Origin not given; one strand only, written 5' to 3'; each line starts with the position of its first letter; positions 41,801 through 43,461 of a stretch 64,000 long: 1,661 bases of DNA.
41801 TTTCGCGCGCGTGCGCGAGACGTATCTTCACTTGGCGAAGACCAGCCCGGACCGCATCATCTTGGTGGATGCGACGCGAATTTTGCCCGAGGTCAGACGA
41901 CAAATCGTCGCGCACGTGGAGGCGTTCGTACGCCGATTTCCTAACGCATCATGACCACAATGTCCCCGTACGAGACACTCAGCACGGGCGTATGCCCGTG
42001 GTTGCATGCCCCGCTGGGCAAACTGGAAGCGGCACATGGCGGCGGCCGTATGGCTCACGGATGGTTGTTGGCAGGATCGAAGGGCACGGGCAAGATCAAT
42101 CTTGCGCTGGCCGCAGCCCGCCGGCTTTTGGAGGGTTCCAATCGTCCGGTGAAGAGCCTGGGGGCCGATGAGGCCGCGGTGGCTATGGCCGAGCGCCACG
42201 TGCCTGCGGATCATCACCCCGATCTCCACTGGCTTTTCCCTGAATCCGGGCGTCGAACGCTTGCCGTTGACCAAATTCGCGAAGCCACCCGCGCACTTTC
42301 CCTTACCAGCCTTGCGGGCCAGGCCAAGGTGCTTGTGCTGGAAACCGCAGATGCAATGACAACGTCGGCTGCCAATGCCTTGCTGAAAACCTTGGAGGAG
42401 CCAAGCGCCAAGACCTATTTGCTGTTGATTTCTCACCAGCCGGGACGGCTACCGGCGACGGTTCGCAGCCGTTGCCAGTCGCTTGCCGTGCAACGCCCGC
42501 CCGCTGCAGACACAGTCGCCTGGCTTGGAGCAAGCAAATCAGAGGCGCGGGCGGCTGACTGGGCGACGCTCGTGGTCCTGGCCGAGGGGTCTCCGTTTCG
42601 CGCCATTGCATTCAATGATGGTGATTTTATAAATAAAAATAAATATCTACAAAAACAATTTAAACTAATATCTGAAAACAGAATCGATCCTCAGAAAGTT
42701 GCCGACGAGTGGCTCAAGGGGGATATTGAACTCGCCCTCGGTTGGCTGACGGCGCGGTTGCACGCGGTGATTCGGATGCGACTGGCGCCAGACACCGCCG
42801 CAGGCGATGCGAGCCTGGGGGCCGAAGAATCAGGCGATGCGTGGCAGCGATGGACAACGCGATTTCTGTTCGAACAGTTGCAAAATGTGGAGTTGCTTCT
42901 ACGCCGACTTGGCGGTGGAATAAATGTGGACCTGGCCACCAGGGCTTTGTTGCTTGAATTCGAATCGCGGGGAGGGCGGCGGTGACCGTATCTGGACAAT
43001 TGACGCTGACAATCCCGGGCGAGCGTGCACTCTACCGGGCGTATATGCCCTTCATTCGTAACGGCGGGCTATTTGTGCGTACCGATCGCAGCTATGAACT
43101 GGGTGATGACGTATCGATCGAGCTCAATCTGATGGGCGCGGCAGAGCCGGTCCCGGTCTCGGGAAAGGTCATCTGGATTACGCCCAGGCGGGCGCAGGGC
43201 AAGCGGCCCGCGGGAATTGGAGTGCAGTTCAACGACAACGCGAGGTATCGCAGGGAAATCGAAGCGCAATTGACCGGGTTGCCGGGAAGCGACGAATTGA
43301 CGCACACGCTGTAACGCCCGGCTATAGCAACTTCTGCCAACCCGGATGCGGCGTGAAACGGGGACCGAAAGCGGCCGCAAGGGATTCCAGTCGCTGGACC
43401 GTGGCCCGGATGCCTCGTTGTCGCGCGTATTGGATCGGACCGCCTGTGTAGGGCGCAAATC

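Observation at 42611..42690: ~80-bp island of about 20 percent GC, kept in frame, inside the holB gene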

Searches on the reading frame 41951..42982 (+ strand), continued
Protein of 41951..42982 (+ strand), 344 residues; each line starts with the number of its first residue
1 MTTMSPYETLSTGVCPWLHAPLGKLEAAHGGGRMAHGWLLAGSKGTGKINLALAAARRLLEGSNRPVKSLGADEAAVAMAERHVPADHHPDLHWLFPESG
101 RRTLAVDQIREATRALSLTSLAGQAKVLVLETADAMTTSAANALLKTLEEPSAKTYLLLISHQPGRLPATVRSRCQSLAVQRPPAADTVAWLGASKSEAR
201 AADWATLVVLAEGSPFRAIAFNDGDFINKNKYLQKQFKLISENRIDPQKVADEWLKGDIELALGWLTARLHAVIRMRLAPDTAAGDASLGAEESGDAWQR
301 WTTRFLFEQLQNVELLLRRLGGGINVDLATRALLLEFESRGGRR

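Call 20: find_encoding_contigs(protein=P0057, flank=3000, max_places=1)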
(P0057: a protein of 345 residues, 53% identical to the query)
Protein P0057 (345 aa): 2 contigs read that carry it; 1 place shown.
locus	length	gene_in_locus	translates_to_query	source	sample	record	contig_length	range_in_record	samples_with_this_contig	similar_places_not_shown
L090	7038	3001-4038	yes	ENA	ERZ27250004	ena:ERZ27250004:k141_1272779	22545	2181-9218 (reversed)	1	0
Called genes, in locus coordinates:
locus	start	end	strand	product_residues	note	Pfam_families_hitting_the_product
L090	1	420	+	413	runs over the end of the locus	PF00109:ketoacyl-synt, PF02801:Ketoacyl-synt_C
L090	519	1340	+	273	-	PF01063:Aminotran_4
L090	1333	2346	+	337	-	PF02618:YceG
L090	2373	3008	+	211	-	PF13521:AAA_28 (weak), PF02223:Thymidylate_kin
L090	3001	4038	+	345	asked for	PF13177:DNA_pol3_delta2, PF00004:AAA (faint)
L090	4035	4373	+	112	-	PF07238:PilZ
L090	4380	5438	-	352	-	PF00027:cNMP_binding, PF00581:Rhodanese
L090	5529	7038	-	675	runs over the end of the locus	PF00378:ECH_1, PF16113:ECH_2, PF02737:3HCDH_N, PF00725:3HCDH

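Call 21: find_encoding_contigs(protein=P0093, flank=3000, max_places=1)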
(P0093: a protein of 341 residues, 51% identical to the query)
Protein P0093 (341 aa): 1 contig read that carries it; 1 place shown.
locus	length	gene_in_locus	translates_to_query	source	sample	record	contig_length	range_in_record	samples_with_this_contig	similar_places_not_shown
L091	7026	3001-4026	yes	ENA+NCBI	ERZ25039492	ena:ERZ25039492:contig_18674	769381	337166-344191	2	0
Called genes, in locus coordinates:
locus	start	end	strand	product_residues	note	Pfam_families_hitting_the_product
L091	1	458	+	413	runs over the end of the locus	PF00109:ketoacyl-synt, PF02801:Ketoacyl-synt_C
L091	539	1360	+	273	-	PF01063:Aminotran_4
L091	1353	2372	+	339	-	PF02618:YceG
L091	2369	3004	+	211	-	PF13521:AAA_28 (weak), PF02223:Thymidylate_kin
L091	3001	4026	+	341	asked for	PF13177:DNA_pol3_delta2, PF00004:AAA (weak)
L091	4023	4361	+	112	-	PF07238:PilZ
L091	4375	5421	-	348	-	PF00027:cNMP_binding, PF00581:Rhodanese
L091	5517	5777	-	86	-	-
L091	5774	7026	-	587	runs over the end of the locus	PF00378:ECH_1, PF16113:ECH_2, PF02737:3HCDH_N, PF00725:3HCDH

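Call 22: list_cluster_members(proteins=[P0001, P0022, P0046, P0093])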
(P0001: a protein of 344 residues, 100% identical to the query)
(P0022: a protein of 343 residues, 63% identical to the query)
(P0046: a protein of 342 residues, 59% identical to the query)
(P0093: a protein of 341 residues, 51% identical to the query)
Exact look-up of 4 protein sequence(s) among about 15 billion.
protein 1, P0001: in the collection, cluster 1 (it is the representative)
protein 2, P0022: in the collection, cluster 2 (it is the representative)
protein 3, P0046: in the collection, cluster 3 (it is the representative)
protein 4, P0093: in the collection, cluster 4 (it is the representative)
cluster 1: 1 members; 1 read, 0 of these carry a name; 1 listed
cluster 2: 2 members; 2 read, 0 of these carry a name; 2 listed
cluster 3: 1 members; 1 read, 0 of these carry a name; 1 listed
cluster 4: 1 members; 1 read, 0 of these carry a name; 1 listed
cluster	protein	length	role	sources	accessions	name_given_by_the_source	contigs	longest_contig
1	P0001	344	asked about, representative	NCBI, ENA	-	-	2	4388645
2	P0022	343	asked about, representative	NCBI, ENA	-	-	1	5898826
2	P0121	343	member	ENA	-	-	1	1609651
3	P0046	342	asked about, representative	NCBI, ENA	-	-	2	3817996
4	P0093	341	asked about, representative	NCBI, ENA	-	-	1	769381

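Call 45: search_solved_structures(query=window:41951-42982:+, show_alignments=1, max_evalue=1e-10)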
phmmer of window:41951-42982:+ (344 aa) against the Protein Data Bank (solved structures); distinct sequences matched with E-value up to 1e-10: 2.
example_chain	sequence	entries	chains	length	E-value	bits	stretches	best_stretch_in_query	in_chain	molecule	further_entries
8val_E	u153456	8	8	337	4.2e-30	108.5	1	16-226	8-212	DNA polymerase III subunit delta'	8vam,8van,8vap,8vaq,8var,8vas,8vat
1a5t_A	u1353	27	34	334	5.4e-30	108.1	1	16-226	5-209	DELTA PRIME | DNA polymerase III, delta' subunit | DNA polymerase III, delta prime subunit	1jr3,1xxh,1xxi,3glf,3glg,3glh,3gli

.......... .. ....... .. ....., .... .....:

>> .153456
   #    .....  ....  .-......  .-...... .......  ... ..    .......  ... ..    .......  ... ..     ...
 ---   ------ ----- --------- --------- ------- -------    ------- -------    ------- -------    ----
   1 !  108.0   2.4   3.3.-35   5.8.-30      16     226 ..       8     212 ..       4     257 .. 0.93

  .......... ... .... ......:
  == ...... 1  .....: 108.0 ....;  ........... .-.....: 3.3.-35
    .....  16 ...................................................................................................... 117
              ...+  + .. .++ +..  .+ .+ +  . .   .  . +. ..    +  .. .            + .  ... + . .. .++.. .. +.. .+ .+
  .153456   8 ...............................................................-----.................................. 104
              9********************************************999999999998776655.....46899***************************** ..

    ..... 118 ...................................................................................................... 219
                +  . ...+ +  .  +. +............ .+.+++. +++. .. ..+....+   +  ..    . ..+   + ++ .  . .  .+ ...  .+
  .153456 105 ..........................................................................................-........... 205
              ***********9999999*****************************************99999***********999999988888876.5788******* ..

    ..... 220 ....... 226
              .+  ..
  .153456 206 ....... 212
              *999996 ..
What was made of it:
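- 41951..42985 (+): holB (DNA polymerase III delta' subunit), 344 codons, the host gene of the island. Matches E. coli delta' chains 1a5t/8val at E about 5e-30 (call 45).
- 42590..42610 (+): Upstream boundary: codons 214-220 (SPFRAIA). This conserved GC-rich protein motif ends domain II, and the GC content falls immediately after it. The pairwise alignment with E. coli delta' ends at query residue 226, which matches E. coli residue 212 (call 45).
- On HolB / DNA polymerase III delta' (host gene): E. coli delta' chains 1a5t/8val match at E about 5e-30 over residues 16-226 (call 45).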

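Call 68: predict_structure(alignment_id=A1)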
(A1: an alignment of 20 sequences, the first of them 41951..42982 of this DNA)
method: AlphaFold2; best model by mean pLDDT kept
length: 344 residues; sequences in the alignment: 20
mean_pLDDT: 80.6   pTM: 0.75
mean pLDDT of the five models: 80.6, 78.1, 66.9, 66.1, 53.8
residues with pLDDT >= 90: 76; 70-90: 211; 50-70: 42; < 50: 15
segments of 3 or more residues with pLDDT < 50: 284-288, 290-293, 341-344
pLDDT, mean of each block of 10 residues (from residue 1): 77 94 91 87 91 92 84 90 72 80 75 74 80 80 77 82 83 90 90 69 78 86 76 86 88 85 85 80 48 62 89 82 74 82 42
secondary structure, 60 per line:
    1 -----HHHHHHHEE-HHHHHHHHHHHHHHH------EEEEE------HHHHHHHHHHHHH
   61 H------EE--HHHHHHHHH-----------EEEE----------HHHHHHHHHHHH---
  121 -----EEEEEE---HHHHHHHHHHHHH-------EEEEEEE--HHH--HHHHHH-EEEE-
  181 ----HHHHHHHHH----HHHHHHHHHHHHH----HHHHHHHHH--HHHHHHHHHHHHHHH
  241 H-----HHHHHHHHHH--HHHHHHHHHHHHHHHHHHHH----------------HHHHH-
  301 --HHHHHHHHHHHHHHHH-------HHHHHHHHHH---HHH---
elements in order: H6-12 H16-30 E37-41 H48-61 H72-80 E92-95 H106-117 E126-131 H135-147 E155-161 H169-174 E176-179 H185-193 H198-210 H215-223 H226-241 H247-256 H259-278 H295-299 H303-318 H326-335
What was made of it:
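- It maps to the domain II/III junction and the first helix of domain III (calls 45, 68).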

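Call 69: find_encoding_contigs(protein=P0002, flank=10000, max_places=1)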
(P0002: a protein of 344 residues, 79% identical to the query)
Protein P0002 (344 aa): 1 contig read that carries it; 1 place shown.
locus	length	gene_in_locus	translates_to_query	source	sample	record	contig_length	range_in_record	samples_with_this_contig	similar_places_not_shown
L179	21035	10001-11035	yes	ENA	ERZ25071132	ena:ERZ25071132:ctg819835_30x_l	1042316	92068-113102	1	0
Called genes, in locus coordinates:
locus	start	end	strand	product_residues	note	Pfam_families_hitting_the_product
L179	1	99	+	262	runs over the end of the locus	PF00106:adh_short, PF08659:KR, PF13561:adh_short_C2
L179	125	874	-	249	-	PF01203:T2SSN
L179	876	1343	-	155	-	PF04612:T2SSM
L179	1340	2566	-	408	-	PF05134:T2SSL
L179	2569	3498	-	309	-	PF21687:T2SSK_1st, PF03934:T2SSK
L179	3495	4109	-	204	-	PF07963:N_methyl, PF11612:T2SSJ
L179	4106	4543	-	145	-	PF07963:N_methyl (weak), PF02501:T2SSI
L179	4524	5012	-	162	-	-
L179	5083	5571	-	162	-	PF07963:N_methyl, PF08334:T2SSG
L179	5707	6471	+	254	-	PF00106:adh_short, PF08659:KR, PF13561:adh_short_C2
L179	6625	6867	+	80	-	PF00550:PP-binding, PF14573:PP-binding_2 (weak)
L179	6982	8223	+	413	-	PF00109:ketoacyl-synt, PF02801:Ketoacyl-synt_C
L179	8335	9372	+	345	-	PF02618:YceG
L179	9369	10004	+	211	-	PF13521:AAA_28 (faint), PF02223:Thymidylate_kin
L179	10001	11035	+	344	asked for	PF13177:DNA_pol3_delta2, PF00004:AAA (weak)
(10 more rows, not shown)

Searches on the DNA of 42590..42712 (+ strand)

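Call 74: search_dna_similar(query=window:42590-42712:+, collection=plasmids, mode=distant, max_evalue=0.01, max_rows=10)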
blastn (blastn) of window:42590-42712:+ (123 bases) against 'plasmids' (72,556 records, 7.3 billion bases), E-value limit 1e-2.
Records with a match: 1; places in all: 1; records where one place covers at least 80% of the query: 0.
Best place of each record, by identity: 80-90% 1.
By first word of the organism name: Bacillus 1.
By predicted mobility (MOB-suite, as given by PLSDB): non-mobilizable 1.
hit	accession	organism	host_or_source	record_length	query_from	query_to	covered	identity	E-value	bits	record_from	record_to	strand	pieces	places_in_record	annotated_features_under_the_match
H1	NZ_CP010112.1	Bacillus thuringiensis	soil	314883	35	79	37%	86.7%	2e-4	52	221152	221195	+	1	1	none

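Call 75: search_dna_similar(query=window:42590-42712:+, collection=phages, mode=distant, max_evalue=0.01, max_rows=10)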
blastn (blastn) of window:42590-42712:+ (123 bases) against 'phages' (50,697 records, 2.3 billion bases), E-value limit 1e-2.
Records with a match: 1; places in all: 1; records where one place covers at least 80% of the query: 0.
Best place of each record, by identity: 80-90% 1.
By first word of the organism name: uncultured 1.
By host as written in the record: - 1.
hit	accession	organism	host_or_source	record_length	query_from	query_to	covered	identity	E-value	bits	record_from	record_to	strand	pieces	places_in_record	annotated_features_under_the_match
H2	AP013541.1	uncultured phage_MedDCM-OCT-S42-C7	metagenomic fosmid library constructed ...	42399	26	75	41%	80.4%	8e-3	45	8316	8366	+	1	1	ribonucleotide-diphosphate reductase subunit alpha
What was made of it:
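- On Recent horizontally acquired mosaic patch: Only chance-level blastn hits in plasmids (45 nt, 87%) and phages (50 nt, 80%) (calls 74, 75).
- No donor-like match was found in plasmids or phages (calls 74, 75).
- Tried and rejected: A mobile-element donor: blastn against plasmids and phages gave only chance hits (calls 74, 75).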

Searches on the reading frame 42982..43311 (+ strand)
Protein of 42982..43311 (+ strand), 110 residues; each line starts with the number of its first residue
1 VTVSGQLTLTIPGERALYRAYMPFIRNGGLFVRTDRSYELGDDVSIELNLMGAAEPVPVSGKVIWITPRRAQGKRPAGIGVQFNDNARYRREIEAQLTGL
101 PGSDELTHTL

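Call 6: search_protein_families(library=pfam, proteins=[window:42982-43311:+])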
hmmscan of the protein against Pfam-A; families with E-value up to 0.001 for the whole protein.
window:42982-43311:+ (110 aa): 1 family
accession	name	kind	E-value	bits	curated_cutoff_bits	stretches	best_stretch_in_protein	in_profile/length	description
PF07238.19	PilZ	-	3.8e-13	50.1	22.5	1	4-95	11-98/102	PilZ domain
